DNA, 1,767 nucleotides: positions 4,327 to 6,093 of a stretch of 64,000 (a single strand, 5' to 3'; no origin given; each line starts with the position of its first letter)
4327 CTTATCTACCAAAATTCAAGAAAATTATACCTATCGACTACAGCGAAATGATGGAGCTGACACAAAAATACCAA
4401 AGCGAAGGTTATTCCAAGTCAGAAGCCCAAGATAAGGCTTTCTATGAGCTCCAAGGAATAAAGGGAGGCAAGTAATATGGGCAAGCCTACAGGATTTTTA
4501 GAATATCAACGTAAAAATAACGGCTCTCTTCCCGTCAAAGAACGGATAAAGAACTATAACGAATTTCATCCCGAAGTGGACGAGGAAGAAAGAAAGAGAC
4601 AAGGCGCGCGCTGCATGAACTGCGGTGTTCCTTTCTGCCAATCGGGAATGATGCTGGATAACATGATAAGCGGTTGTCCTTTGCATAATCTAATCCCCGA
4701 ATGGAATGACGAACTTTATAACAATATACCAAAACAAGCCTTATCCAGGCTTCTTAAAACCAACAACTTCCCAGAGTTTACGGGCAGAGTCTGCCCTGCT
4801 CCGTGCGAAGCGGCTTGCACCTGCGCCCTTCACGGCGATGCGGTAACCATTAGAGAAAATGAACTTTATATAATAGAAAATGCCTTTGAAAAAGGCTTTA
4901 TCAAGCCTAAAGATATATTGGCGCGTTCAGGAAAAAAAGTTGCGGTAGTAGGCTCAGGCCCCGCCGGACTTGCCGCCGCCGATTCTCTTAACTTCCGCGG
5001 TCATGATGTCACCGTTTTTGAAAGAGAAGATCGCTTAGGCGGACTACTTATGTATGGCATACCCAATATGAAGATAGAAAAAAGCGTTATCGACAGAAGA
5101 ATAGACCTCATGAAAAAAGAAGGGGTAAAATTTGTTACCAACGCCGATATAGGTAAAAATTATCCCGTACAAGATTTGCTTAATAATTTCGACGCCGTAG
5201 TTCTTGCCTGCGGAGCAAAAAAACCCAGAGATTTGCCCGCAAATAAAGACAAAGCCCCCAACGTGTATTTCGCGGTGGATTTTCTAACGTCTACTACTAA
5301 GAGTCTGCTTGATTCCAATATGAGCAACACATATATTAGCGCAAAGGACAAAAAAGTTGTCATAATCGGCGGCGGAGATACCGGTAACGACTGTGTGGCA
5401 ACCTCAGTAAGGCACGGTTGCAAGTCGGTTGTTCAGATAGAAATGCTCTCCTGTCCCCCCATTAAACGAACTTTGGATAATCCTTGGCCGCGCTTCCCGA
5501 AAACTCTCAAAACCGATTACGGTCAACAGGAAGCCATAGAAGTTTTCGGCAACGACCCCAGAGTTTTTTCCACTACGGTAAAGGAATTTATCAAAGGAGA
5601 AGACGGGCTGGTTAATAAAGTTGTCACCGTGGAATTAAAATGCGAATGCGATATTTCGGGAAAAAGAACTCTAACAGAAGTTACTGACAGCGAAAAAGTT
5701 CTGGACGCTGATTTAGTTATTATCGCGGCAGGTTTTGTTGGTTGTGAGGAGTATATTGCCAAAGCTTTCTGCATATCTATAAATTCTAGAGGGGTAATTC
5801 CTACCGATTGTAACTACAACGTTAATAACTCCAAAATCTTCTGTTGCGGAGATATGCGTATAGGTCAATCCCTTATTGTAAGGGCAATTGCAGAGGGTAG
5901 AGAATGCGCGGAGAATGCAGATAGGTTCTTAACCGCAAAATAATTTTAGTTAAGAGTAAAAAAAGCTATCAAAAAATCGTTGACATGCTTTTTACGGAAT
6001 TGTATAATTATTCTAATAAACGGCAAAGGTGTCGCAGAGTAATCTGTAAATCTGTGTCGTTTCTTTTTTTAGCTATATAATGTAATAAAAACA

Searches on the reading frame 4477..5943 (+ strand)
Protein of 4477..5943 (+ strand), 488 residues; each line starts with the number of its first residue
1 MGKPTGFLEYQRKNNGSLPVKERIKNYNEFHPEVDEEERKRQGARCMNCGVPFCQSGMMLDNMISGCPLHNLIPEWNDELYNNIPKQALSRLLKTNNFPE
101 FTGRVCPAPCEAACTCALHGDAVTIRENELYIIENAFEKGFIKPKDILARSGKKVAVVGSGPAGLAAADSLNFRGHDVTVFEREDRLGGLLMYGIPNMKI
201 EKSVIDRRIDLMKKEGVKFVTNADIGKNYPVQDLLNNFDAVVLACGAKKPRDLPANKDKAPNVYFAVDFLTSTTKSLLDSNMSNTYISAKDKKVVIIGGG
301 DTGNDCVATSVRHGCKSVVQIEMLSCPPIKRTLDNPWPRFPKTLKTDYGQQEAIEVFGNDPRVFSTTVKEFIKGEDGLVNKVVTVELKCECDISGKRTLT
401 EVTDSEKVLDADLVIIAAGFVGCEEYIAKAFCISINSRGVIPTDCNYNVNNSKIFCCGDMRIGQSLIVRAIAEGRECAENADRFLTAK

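Call 32: find_encoding_contigs(protein=window:4477-5943:+, flank=10000, max_places=4)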
Protein window:4477-5943:+ (488 aa): 7 contigs read that carry it; 2 places shown.
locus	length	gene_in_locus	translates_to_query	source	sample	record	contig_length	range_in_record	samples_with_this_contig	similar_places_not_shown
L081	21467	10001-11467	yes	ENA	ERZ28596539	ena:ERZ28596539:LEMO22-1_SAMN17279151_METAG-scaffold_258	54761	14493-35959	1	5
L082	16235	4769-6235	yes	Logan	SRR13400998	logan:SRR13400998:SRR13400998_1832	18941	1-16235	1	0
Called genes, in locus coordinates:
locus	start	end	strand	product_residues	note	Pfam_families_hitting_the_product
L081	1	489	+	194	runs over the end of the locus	PF00440:TetR_N (weak)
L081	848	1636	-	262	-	PF02535:Zip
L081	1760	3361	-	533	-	PF01656:CbiA (weak), PF06418:CTP_synth_N, PF00117:GATase, PF07722:Peptidase_C26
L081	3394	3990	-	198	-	PF03861:ANTAR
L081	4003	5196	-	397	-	PF03951:Gln-synt_N, PF00120:Gln-synt_C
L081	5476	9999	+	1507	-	PF00310:GATase_2, PF04898:Glu_syn_central, PF01645:Glu_synthase, PF01493:GXGXG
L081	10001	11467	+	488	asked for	PF14691:Fer4_20, PF00670:AdoHcyase_NAD (faint), PF13738:Pyr_redox_3 (faint), PF03486:HI0933_like (faint), PF07992:Pyr_redox_2, PF00070:Pyr_redox (weak), PF01593:Amino_oxidase (weak), PF13450:NAD_binding_8, +3 more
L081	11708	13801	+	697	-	PF12437:GSIII_N, PF00120:Gln-synt_C, PF18318:Gln-synt_C-ter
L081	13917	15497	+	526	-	PF13522:GATase_6, PF13537:GATase_7, PF12481:DUF3700, PF00733:Asn_synthase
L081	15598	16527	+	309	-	PF00135:COesterase, PF20434:BD-FAE, PF07859:Abhydrolase_3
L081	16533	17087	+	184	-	PF04138:GtrA_DPMS_TM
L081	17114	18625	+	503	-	PF02450:LCAT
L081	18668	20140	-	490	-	PF01547:SBP_bac_1 (weak), PF13416:SBP_bac_8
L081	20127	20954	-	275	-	PF00528:BPD_transp_1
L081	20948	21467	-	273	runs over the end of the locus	PF00528:BPD_transp_1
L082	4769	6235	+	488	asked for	PF14691:Fer4_20, PF00670:AdoHcyase_NAD (faint), PF13738:Pyr_redox_3 (faint), PF03486:HI0933_like (faint), PF07992:Pyr_redox_2, PF00070:Pyr_redox (weak), PF01593:Amino_oxidase (weak), PF13450:NAD_binding_8, +3 more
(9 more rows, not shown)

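Call 36: search_protein_families(library=pfam, proteins=[L081:3394-3990:-, L081:4003-5196:-], max_evalue=0.01)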
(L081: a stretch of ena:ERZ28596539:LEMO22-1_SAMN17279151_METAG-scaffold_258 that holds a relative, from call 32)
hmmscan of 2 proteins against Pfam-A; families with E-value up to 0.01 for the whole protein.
L081:3394-3990:- (198 aa): 2 families
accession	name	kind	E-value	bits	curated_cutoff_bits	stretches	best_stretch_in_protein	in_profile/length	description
PF03861.19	ANTAR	-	1.3e-16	60.5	27.3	1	142-193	3-54/54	ANTAR domain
PF00072.30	Response_reg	-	0.00045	20.8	30.2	0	15-116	3-104/111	Response regulator receiver domain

L081:4003-5196:- (397 aa): 2 families
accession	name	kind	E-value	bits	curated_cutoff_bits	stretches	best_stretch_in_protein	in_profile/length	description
PF00120.29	Gln-synt_C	-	1.6e-85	287.7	24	1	104-394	2-316/344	Glutamine synthetase, catalytic domain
PF03951.24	Gln-synt_N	-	6e-26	90.3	33.4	1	15-97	1-82/82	Glutamine synthetase, beta-Grasp domain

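Call 37: search_solved_structures(query=L081:3394-3990:-, max_evalue=1, show_alignments=3)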
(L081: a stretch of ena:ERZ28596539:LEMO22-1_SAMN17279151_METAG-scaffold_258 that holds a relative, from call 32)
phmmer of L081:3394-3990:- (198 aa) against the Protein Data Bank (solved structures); distinct sequences matched with E-value up to 1: 9.
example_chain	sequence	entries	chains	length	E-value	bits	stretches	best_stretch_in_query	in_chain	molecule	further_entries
1s8n_A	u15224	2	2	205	1.8e-09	40.6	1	41-195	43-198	putative antiterminator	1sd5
1qo0_D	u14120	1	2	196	8.8e-05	25.4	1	97-181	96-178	AMIR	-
4akk_A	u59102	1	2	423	0.00032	23.5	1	113-191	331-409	NITRATE REGULATORY PROTEIN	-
6wsh_A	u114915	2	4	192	0.00087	22.1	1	83-192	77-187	Response regulator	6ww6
1zgz_A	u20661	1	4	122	0.038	16.8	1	39-99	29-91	TorCAD operon transcriptional regulatory protein torR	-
6m8o_A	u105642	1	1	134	0.33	13.7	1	12-129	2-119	DNA-binding response regulator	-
8amd_A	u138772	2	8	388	0.45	13.3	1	24-145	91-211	Protein RecA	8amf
6fx5_A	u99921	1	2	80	0.87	12.4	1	111-171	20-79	Microphthalmia-associated transcription factor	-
9e9c_8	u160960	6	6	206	0.95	12.2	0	127-193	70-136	Large ribosomal subunit protein mL40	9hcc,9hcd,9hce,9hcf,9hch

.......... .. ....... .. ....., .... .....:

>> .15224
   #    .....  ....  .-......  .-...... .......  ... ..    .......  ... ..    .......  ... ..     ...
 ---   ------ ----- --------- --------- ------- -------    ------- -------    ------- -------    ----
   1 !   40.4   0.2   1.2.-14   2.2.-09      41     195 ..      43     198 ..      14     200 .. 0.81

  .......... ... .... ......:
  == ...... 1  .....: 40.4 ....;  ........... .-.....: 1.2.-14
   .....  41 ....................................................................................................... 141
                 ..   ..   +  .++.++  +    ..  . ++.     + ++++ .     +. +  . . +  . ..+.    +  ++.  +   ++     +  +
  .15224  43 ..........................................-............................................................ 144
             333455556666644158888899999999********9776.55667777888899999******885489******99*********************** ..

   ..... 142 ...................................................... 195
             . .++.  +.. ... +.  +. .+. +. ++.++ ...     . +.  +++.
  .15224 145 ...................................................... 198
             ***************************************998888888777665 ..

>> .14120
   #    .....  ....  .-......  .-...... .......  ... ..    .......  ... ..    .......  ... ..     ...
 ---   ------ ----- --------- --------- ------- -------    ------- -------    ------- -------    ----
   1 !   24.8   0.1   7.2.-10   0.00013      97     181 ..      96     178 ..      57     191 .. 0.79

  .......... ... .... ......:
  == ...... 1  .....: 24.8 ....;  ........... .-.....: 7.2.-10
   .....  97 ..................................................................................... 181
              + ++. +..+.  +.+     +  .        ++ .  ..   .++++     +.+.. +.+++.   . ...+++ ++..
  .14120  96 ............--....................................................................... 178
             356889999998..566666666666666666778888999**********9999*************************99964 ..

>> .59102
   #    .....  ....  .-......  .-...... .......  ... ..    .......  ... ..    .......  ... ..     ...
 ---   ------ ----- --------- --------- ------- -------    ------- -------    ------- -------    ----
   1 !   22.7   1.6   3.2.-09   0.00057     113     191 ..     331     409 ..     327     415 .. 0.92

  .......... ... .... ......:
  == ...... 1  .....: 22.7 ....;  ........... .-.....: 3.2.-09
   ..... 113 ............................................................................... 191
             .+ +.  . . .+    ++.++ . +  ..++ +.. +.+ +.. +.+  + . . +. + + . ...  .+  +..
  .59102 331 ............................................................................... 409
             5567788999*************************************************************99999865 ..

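Call 38: find_related_loci(query=L081:3394-3990:-, collection=genome_contigs, flank=8000)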
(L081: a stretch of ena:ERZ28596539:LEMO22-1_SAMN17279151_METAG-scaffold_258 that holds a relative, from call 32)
Query L081:3394-3990:- (198 aa) in genome_contigs; peptide patterns used: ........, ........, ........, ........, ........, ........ (x = any residue, [..] = any of these).
342 stretches matched a pattern; 23 encode a relative of the query (tblastn E <= 1e-3); 23 distinct loci.
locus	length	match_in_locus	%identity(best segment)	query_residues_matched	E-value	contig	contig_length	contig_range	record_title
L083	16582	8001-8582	51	4-197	1e-63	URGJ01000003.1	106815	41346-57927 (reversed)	uncultured Ruminococcaceae bacterium isolate UMGS976 genome assembly, contig: NODE_37_length_106815_cov_12.387655, whole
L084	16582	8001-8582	51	4-197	8e-61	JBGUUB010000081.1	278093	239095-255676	MAG: Acutalibacteraceae bacterium isolate fecal_MAG_56 fecal_MAG_56_contig_0081, whole genome shotgun sequence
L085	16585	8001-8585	46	4-198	9e-58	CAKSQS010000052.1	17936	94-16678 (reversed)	MAG: uncultured Eubacteriales bacterium isolate REFINED_METABAT215_TOP10_CONTIGS_1500_ASSEMBLY_K77_MERGED__Hadza_MoBio_h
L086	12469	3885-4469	46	4-198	8e-58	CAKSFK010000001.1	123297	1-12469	MAG: uncultured Eubacteriales bacterium isolate REFINED_METABAT215_TOP10_CONTIGS_1500_ASSEMBLY_K77_MERGED__Hadza_MoBio_h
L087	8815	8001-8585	45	4-198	2e-57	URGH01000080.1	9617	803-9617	uncultured Ruminococcaceae bacterium isolate UMGS974 genome assembly, contig: NODE_1897_length_9617_cov_4.469672, whole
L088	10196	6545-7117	46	8-198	1e-56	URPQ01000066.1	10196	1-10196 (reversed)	uncultured Ruminococcaceae bacterium isolate UMGS1222 genome assembly, contig: NODE_3839_length_10196_cov_3.986560, whol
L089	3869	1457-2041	45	4-198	1e-56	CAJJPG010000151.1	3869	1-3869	MAG TPA_asm: uncultured Ruminococcaceae bacterium isolate ERR1600748-bin.49 genome assembly, contig: NODE_16548_length_3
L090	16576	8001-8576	42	6-197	2e-50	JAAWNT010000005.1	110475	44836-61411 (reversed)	MAG: Clostridiales bacterium isolate ABMPRH_110_1 SL341409_scaffold_163, whole genome shotgun sequence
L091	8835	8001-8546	45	4-185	1e-50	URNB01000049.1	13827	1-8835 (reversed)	uncultured Ruminococcaceae bacterium isolate UMGS1148 genome assembly, contig: NODE_2873_length_13827_cov_3.908800, whol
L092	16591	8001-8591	41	1-197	9e-50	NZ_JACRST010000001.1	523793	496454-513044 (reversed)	Ligaoa zhengdingensis strain NSJ-31 L36_ctg001, whole genome shotgun sequence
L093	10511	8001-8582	43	4-198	4e-49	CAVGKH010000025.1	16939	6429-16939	Gemmiger sp. isolate H07631-L1_cleanbin_000022 genome assembly, contig: Spades_H07631-L1_contig_2313, whole genome shotg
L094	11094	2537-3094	42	8-193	7e-48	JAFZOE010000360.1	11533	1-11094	MAG: Clostridia bacterium isolate RGIG7945 Water_buffalos_Rumen-1__c1188111, whole genome shotgun sequence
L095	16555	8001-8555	43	12-197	2e-47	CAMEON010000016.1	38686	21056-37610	MAG: uncultured Clostridia bacterium isolate SRR15057928_bin.6_metaWRAP_v1.3_MAG genome assembly, contig: ERZ10407477.39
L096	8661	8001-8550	50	14-197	3e-47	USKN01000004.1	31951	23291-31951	uncultured Clostridiales bacterium isolate UMGS1810 genome assembly, contig: NODE_936_length_31951_cov_3.611331, whole g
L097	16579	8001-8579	42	4-197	7e-47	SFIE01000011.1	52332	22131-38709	MAG: Subdoligranulum sp. isolate W1P18.021 Contig103, whole genome shotgun sequence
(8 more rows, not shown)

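Call 42: search_protein_families(library=ncbifam, proteins=[L081:3394-3990:-, L081:4003-5196:-], max_evalue=0.001)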
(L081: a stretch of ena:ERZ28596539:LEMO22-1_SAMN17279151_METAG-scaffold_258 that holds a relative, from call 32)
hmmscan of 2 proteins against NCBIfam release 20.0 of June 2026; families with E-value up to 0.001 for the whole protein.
L081:3394-3990:- (198 aa): 1 family
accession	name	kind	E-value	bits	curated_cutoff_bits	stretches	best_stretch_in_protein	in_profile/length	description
TIGR02956.1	TMAO_torS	equivalog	0.00027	19.2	676.5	1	37-188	727-872/967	TMAO reductase system sensor histidine kinase/response regulator TorS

L081:4003-5196:- (397 aa): 4 families
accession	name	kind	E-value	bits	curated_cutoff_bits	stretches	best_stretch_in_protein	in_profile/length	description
TIGR00653.1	GlnA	equivalog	2.9e-104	349.4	429.15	1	6-391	2-429/462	type I glutamate--ammonia ligase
TIGR03105.1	gln_synth_III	equivalog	3.7e-73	246.5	469.6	1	8-391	2-402/435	type III glutamate--ammonia ligase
NF007006.0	PRK09469.1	equivalog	2.6e-64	217.5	845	2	140-388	167-430/469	glutamate--ammonia ligase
NF045547.1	GGputSyn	equivalog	1.6e-56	191.9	650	1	5-391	3-411/438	gamma-glutamylputrescine synthetase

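Call 62: search_solved_structures(query=L081:4003-5196:-, max_evalue=1e-30, show_alignments=2)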
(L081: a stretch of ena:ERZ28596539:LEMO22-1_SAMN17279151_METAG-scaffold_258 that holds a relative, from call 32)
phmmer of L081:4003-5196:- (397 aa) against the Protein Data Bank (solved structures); distinct sequences matched with E-value up to 1e-30: 33.
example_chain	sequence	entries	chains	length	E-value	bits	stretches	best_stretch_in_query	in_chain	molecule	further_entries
8ufj_A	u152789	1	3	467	1.9e-101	343.3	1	6-393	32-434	Glutamine synthetase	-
8s59_O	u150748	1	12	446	3e-101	342.6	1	6-393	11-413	Glutamine synthetase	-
8tfb_A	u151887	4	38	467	3.5e-101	342.4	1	6-393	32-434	Glutamine synthetase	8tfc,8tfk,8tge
4s0r_A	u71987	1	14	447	3.1e-98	332.7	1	2-393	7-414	Glutamine synthetase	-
4lnf_A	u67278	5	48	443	3.1e-98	332.7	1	2-393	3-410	Glutamine synthetase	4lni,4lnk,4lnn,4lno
7tfc_A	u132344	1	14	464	3.6e-98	332.5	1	2-393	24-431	Glutamine synthetase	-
7tdp_A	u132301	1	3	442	5.9e-98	331.8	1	3-387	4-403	Glutamine synthetase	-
7tfa_B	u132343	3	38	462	6.8e-98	331.6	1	3-387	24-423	Glutamine synthetase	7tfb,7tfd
8oow_A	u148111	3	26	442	5.4e-94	318.8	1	6-391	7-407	Glutamine synthetase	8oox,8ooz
7tdv_A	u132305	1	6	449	5.2e-93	315.5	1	4-392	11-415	Glutamine synthetase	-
7tf6_A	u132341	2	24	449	1.9e-92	313.7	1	4-392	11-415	Glutamine synthetase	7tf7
9y4a_A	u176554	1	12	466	2.2e-92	313.5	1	4-392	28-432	Glutamine synthetase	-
7ten_A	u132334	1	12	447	1.8e-91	310.5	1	2-377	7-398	Glutamine synthetase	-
7tf9_A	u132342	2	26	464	2e-91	310.3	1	2-377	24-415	Glutamine synthetase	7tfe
8ool_A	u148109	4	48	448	4e-81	276.4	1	4-376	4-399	Glutamine synthetase from Methanothermococcus thermolithotrophicus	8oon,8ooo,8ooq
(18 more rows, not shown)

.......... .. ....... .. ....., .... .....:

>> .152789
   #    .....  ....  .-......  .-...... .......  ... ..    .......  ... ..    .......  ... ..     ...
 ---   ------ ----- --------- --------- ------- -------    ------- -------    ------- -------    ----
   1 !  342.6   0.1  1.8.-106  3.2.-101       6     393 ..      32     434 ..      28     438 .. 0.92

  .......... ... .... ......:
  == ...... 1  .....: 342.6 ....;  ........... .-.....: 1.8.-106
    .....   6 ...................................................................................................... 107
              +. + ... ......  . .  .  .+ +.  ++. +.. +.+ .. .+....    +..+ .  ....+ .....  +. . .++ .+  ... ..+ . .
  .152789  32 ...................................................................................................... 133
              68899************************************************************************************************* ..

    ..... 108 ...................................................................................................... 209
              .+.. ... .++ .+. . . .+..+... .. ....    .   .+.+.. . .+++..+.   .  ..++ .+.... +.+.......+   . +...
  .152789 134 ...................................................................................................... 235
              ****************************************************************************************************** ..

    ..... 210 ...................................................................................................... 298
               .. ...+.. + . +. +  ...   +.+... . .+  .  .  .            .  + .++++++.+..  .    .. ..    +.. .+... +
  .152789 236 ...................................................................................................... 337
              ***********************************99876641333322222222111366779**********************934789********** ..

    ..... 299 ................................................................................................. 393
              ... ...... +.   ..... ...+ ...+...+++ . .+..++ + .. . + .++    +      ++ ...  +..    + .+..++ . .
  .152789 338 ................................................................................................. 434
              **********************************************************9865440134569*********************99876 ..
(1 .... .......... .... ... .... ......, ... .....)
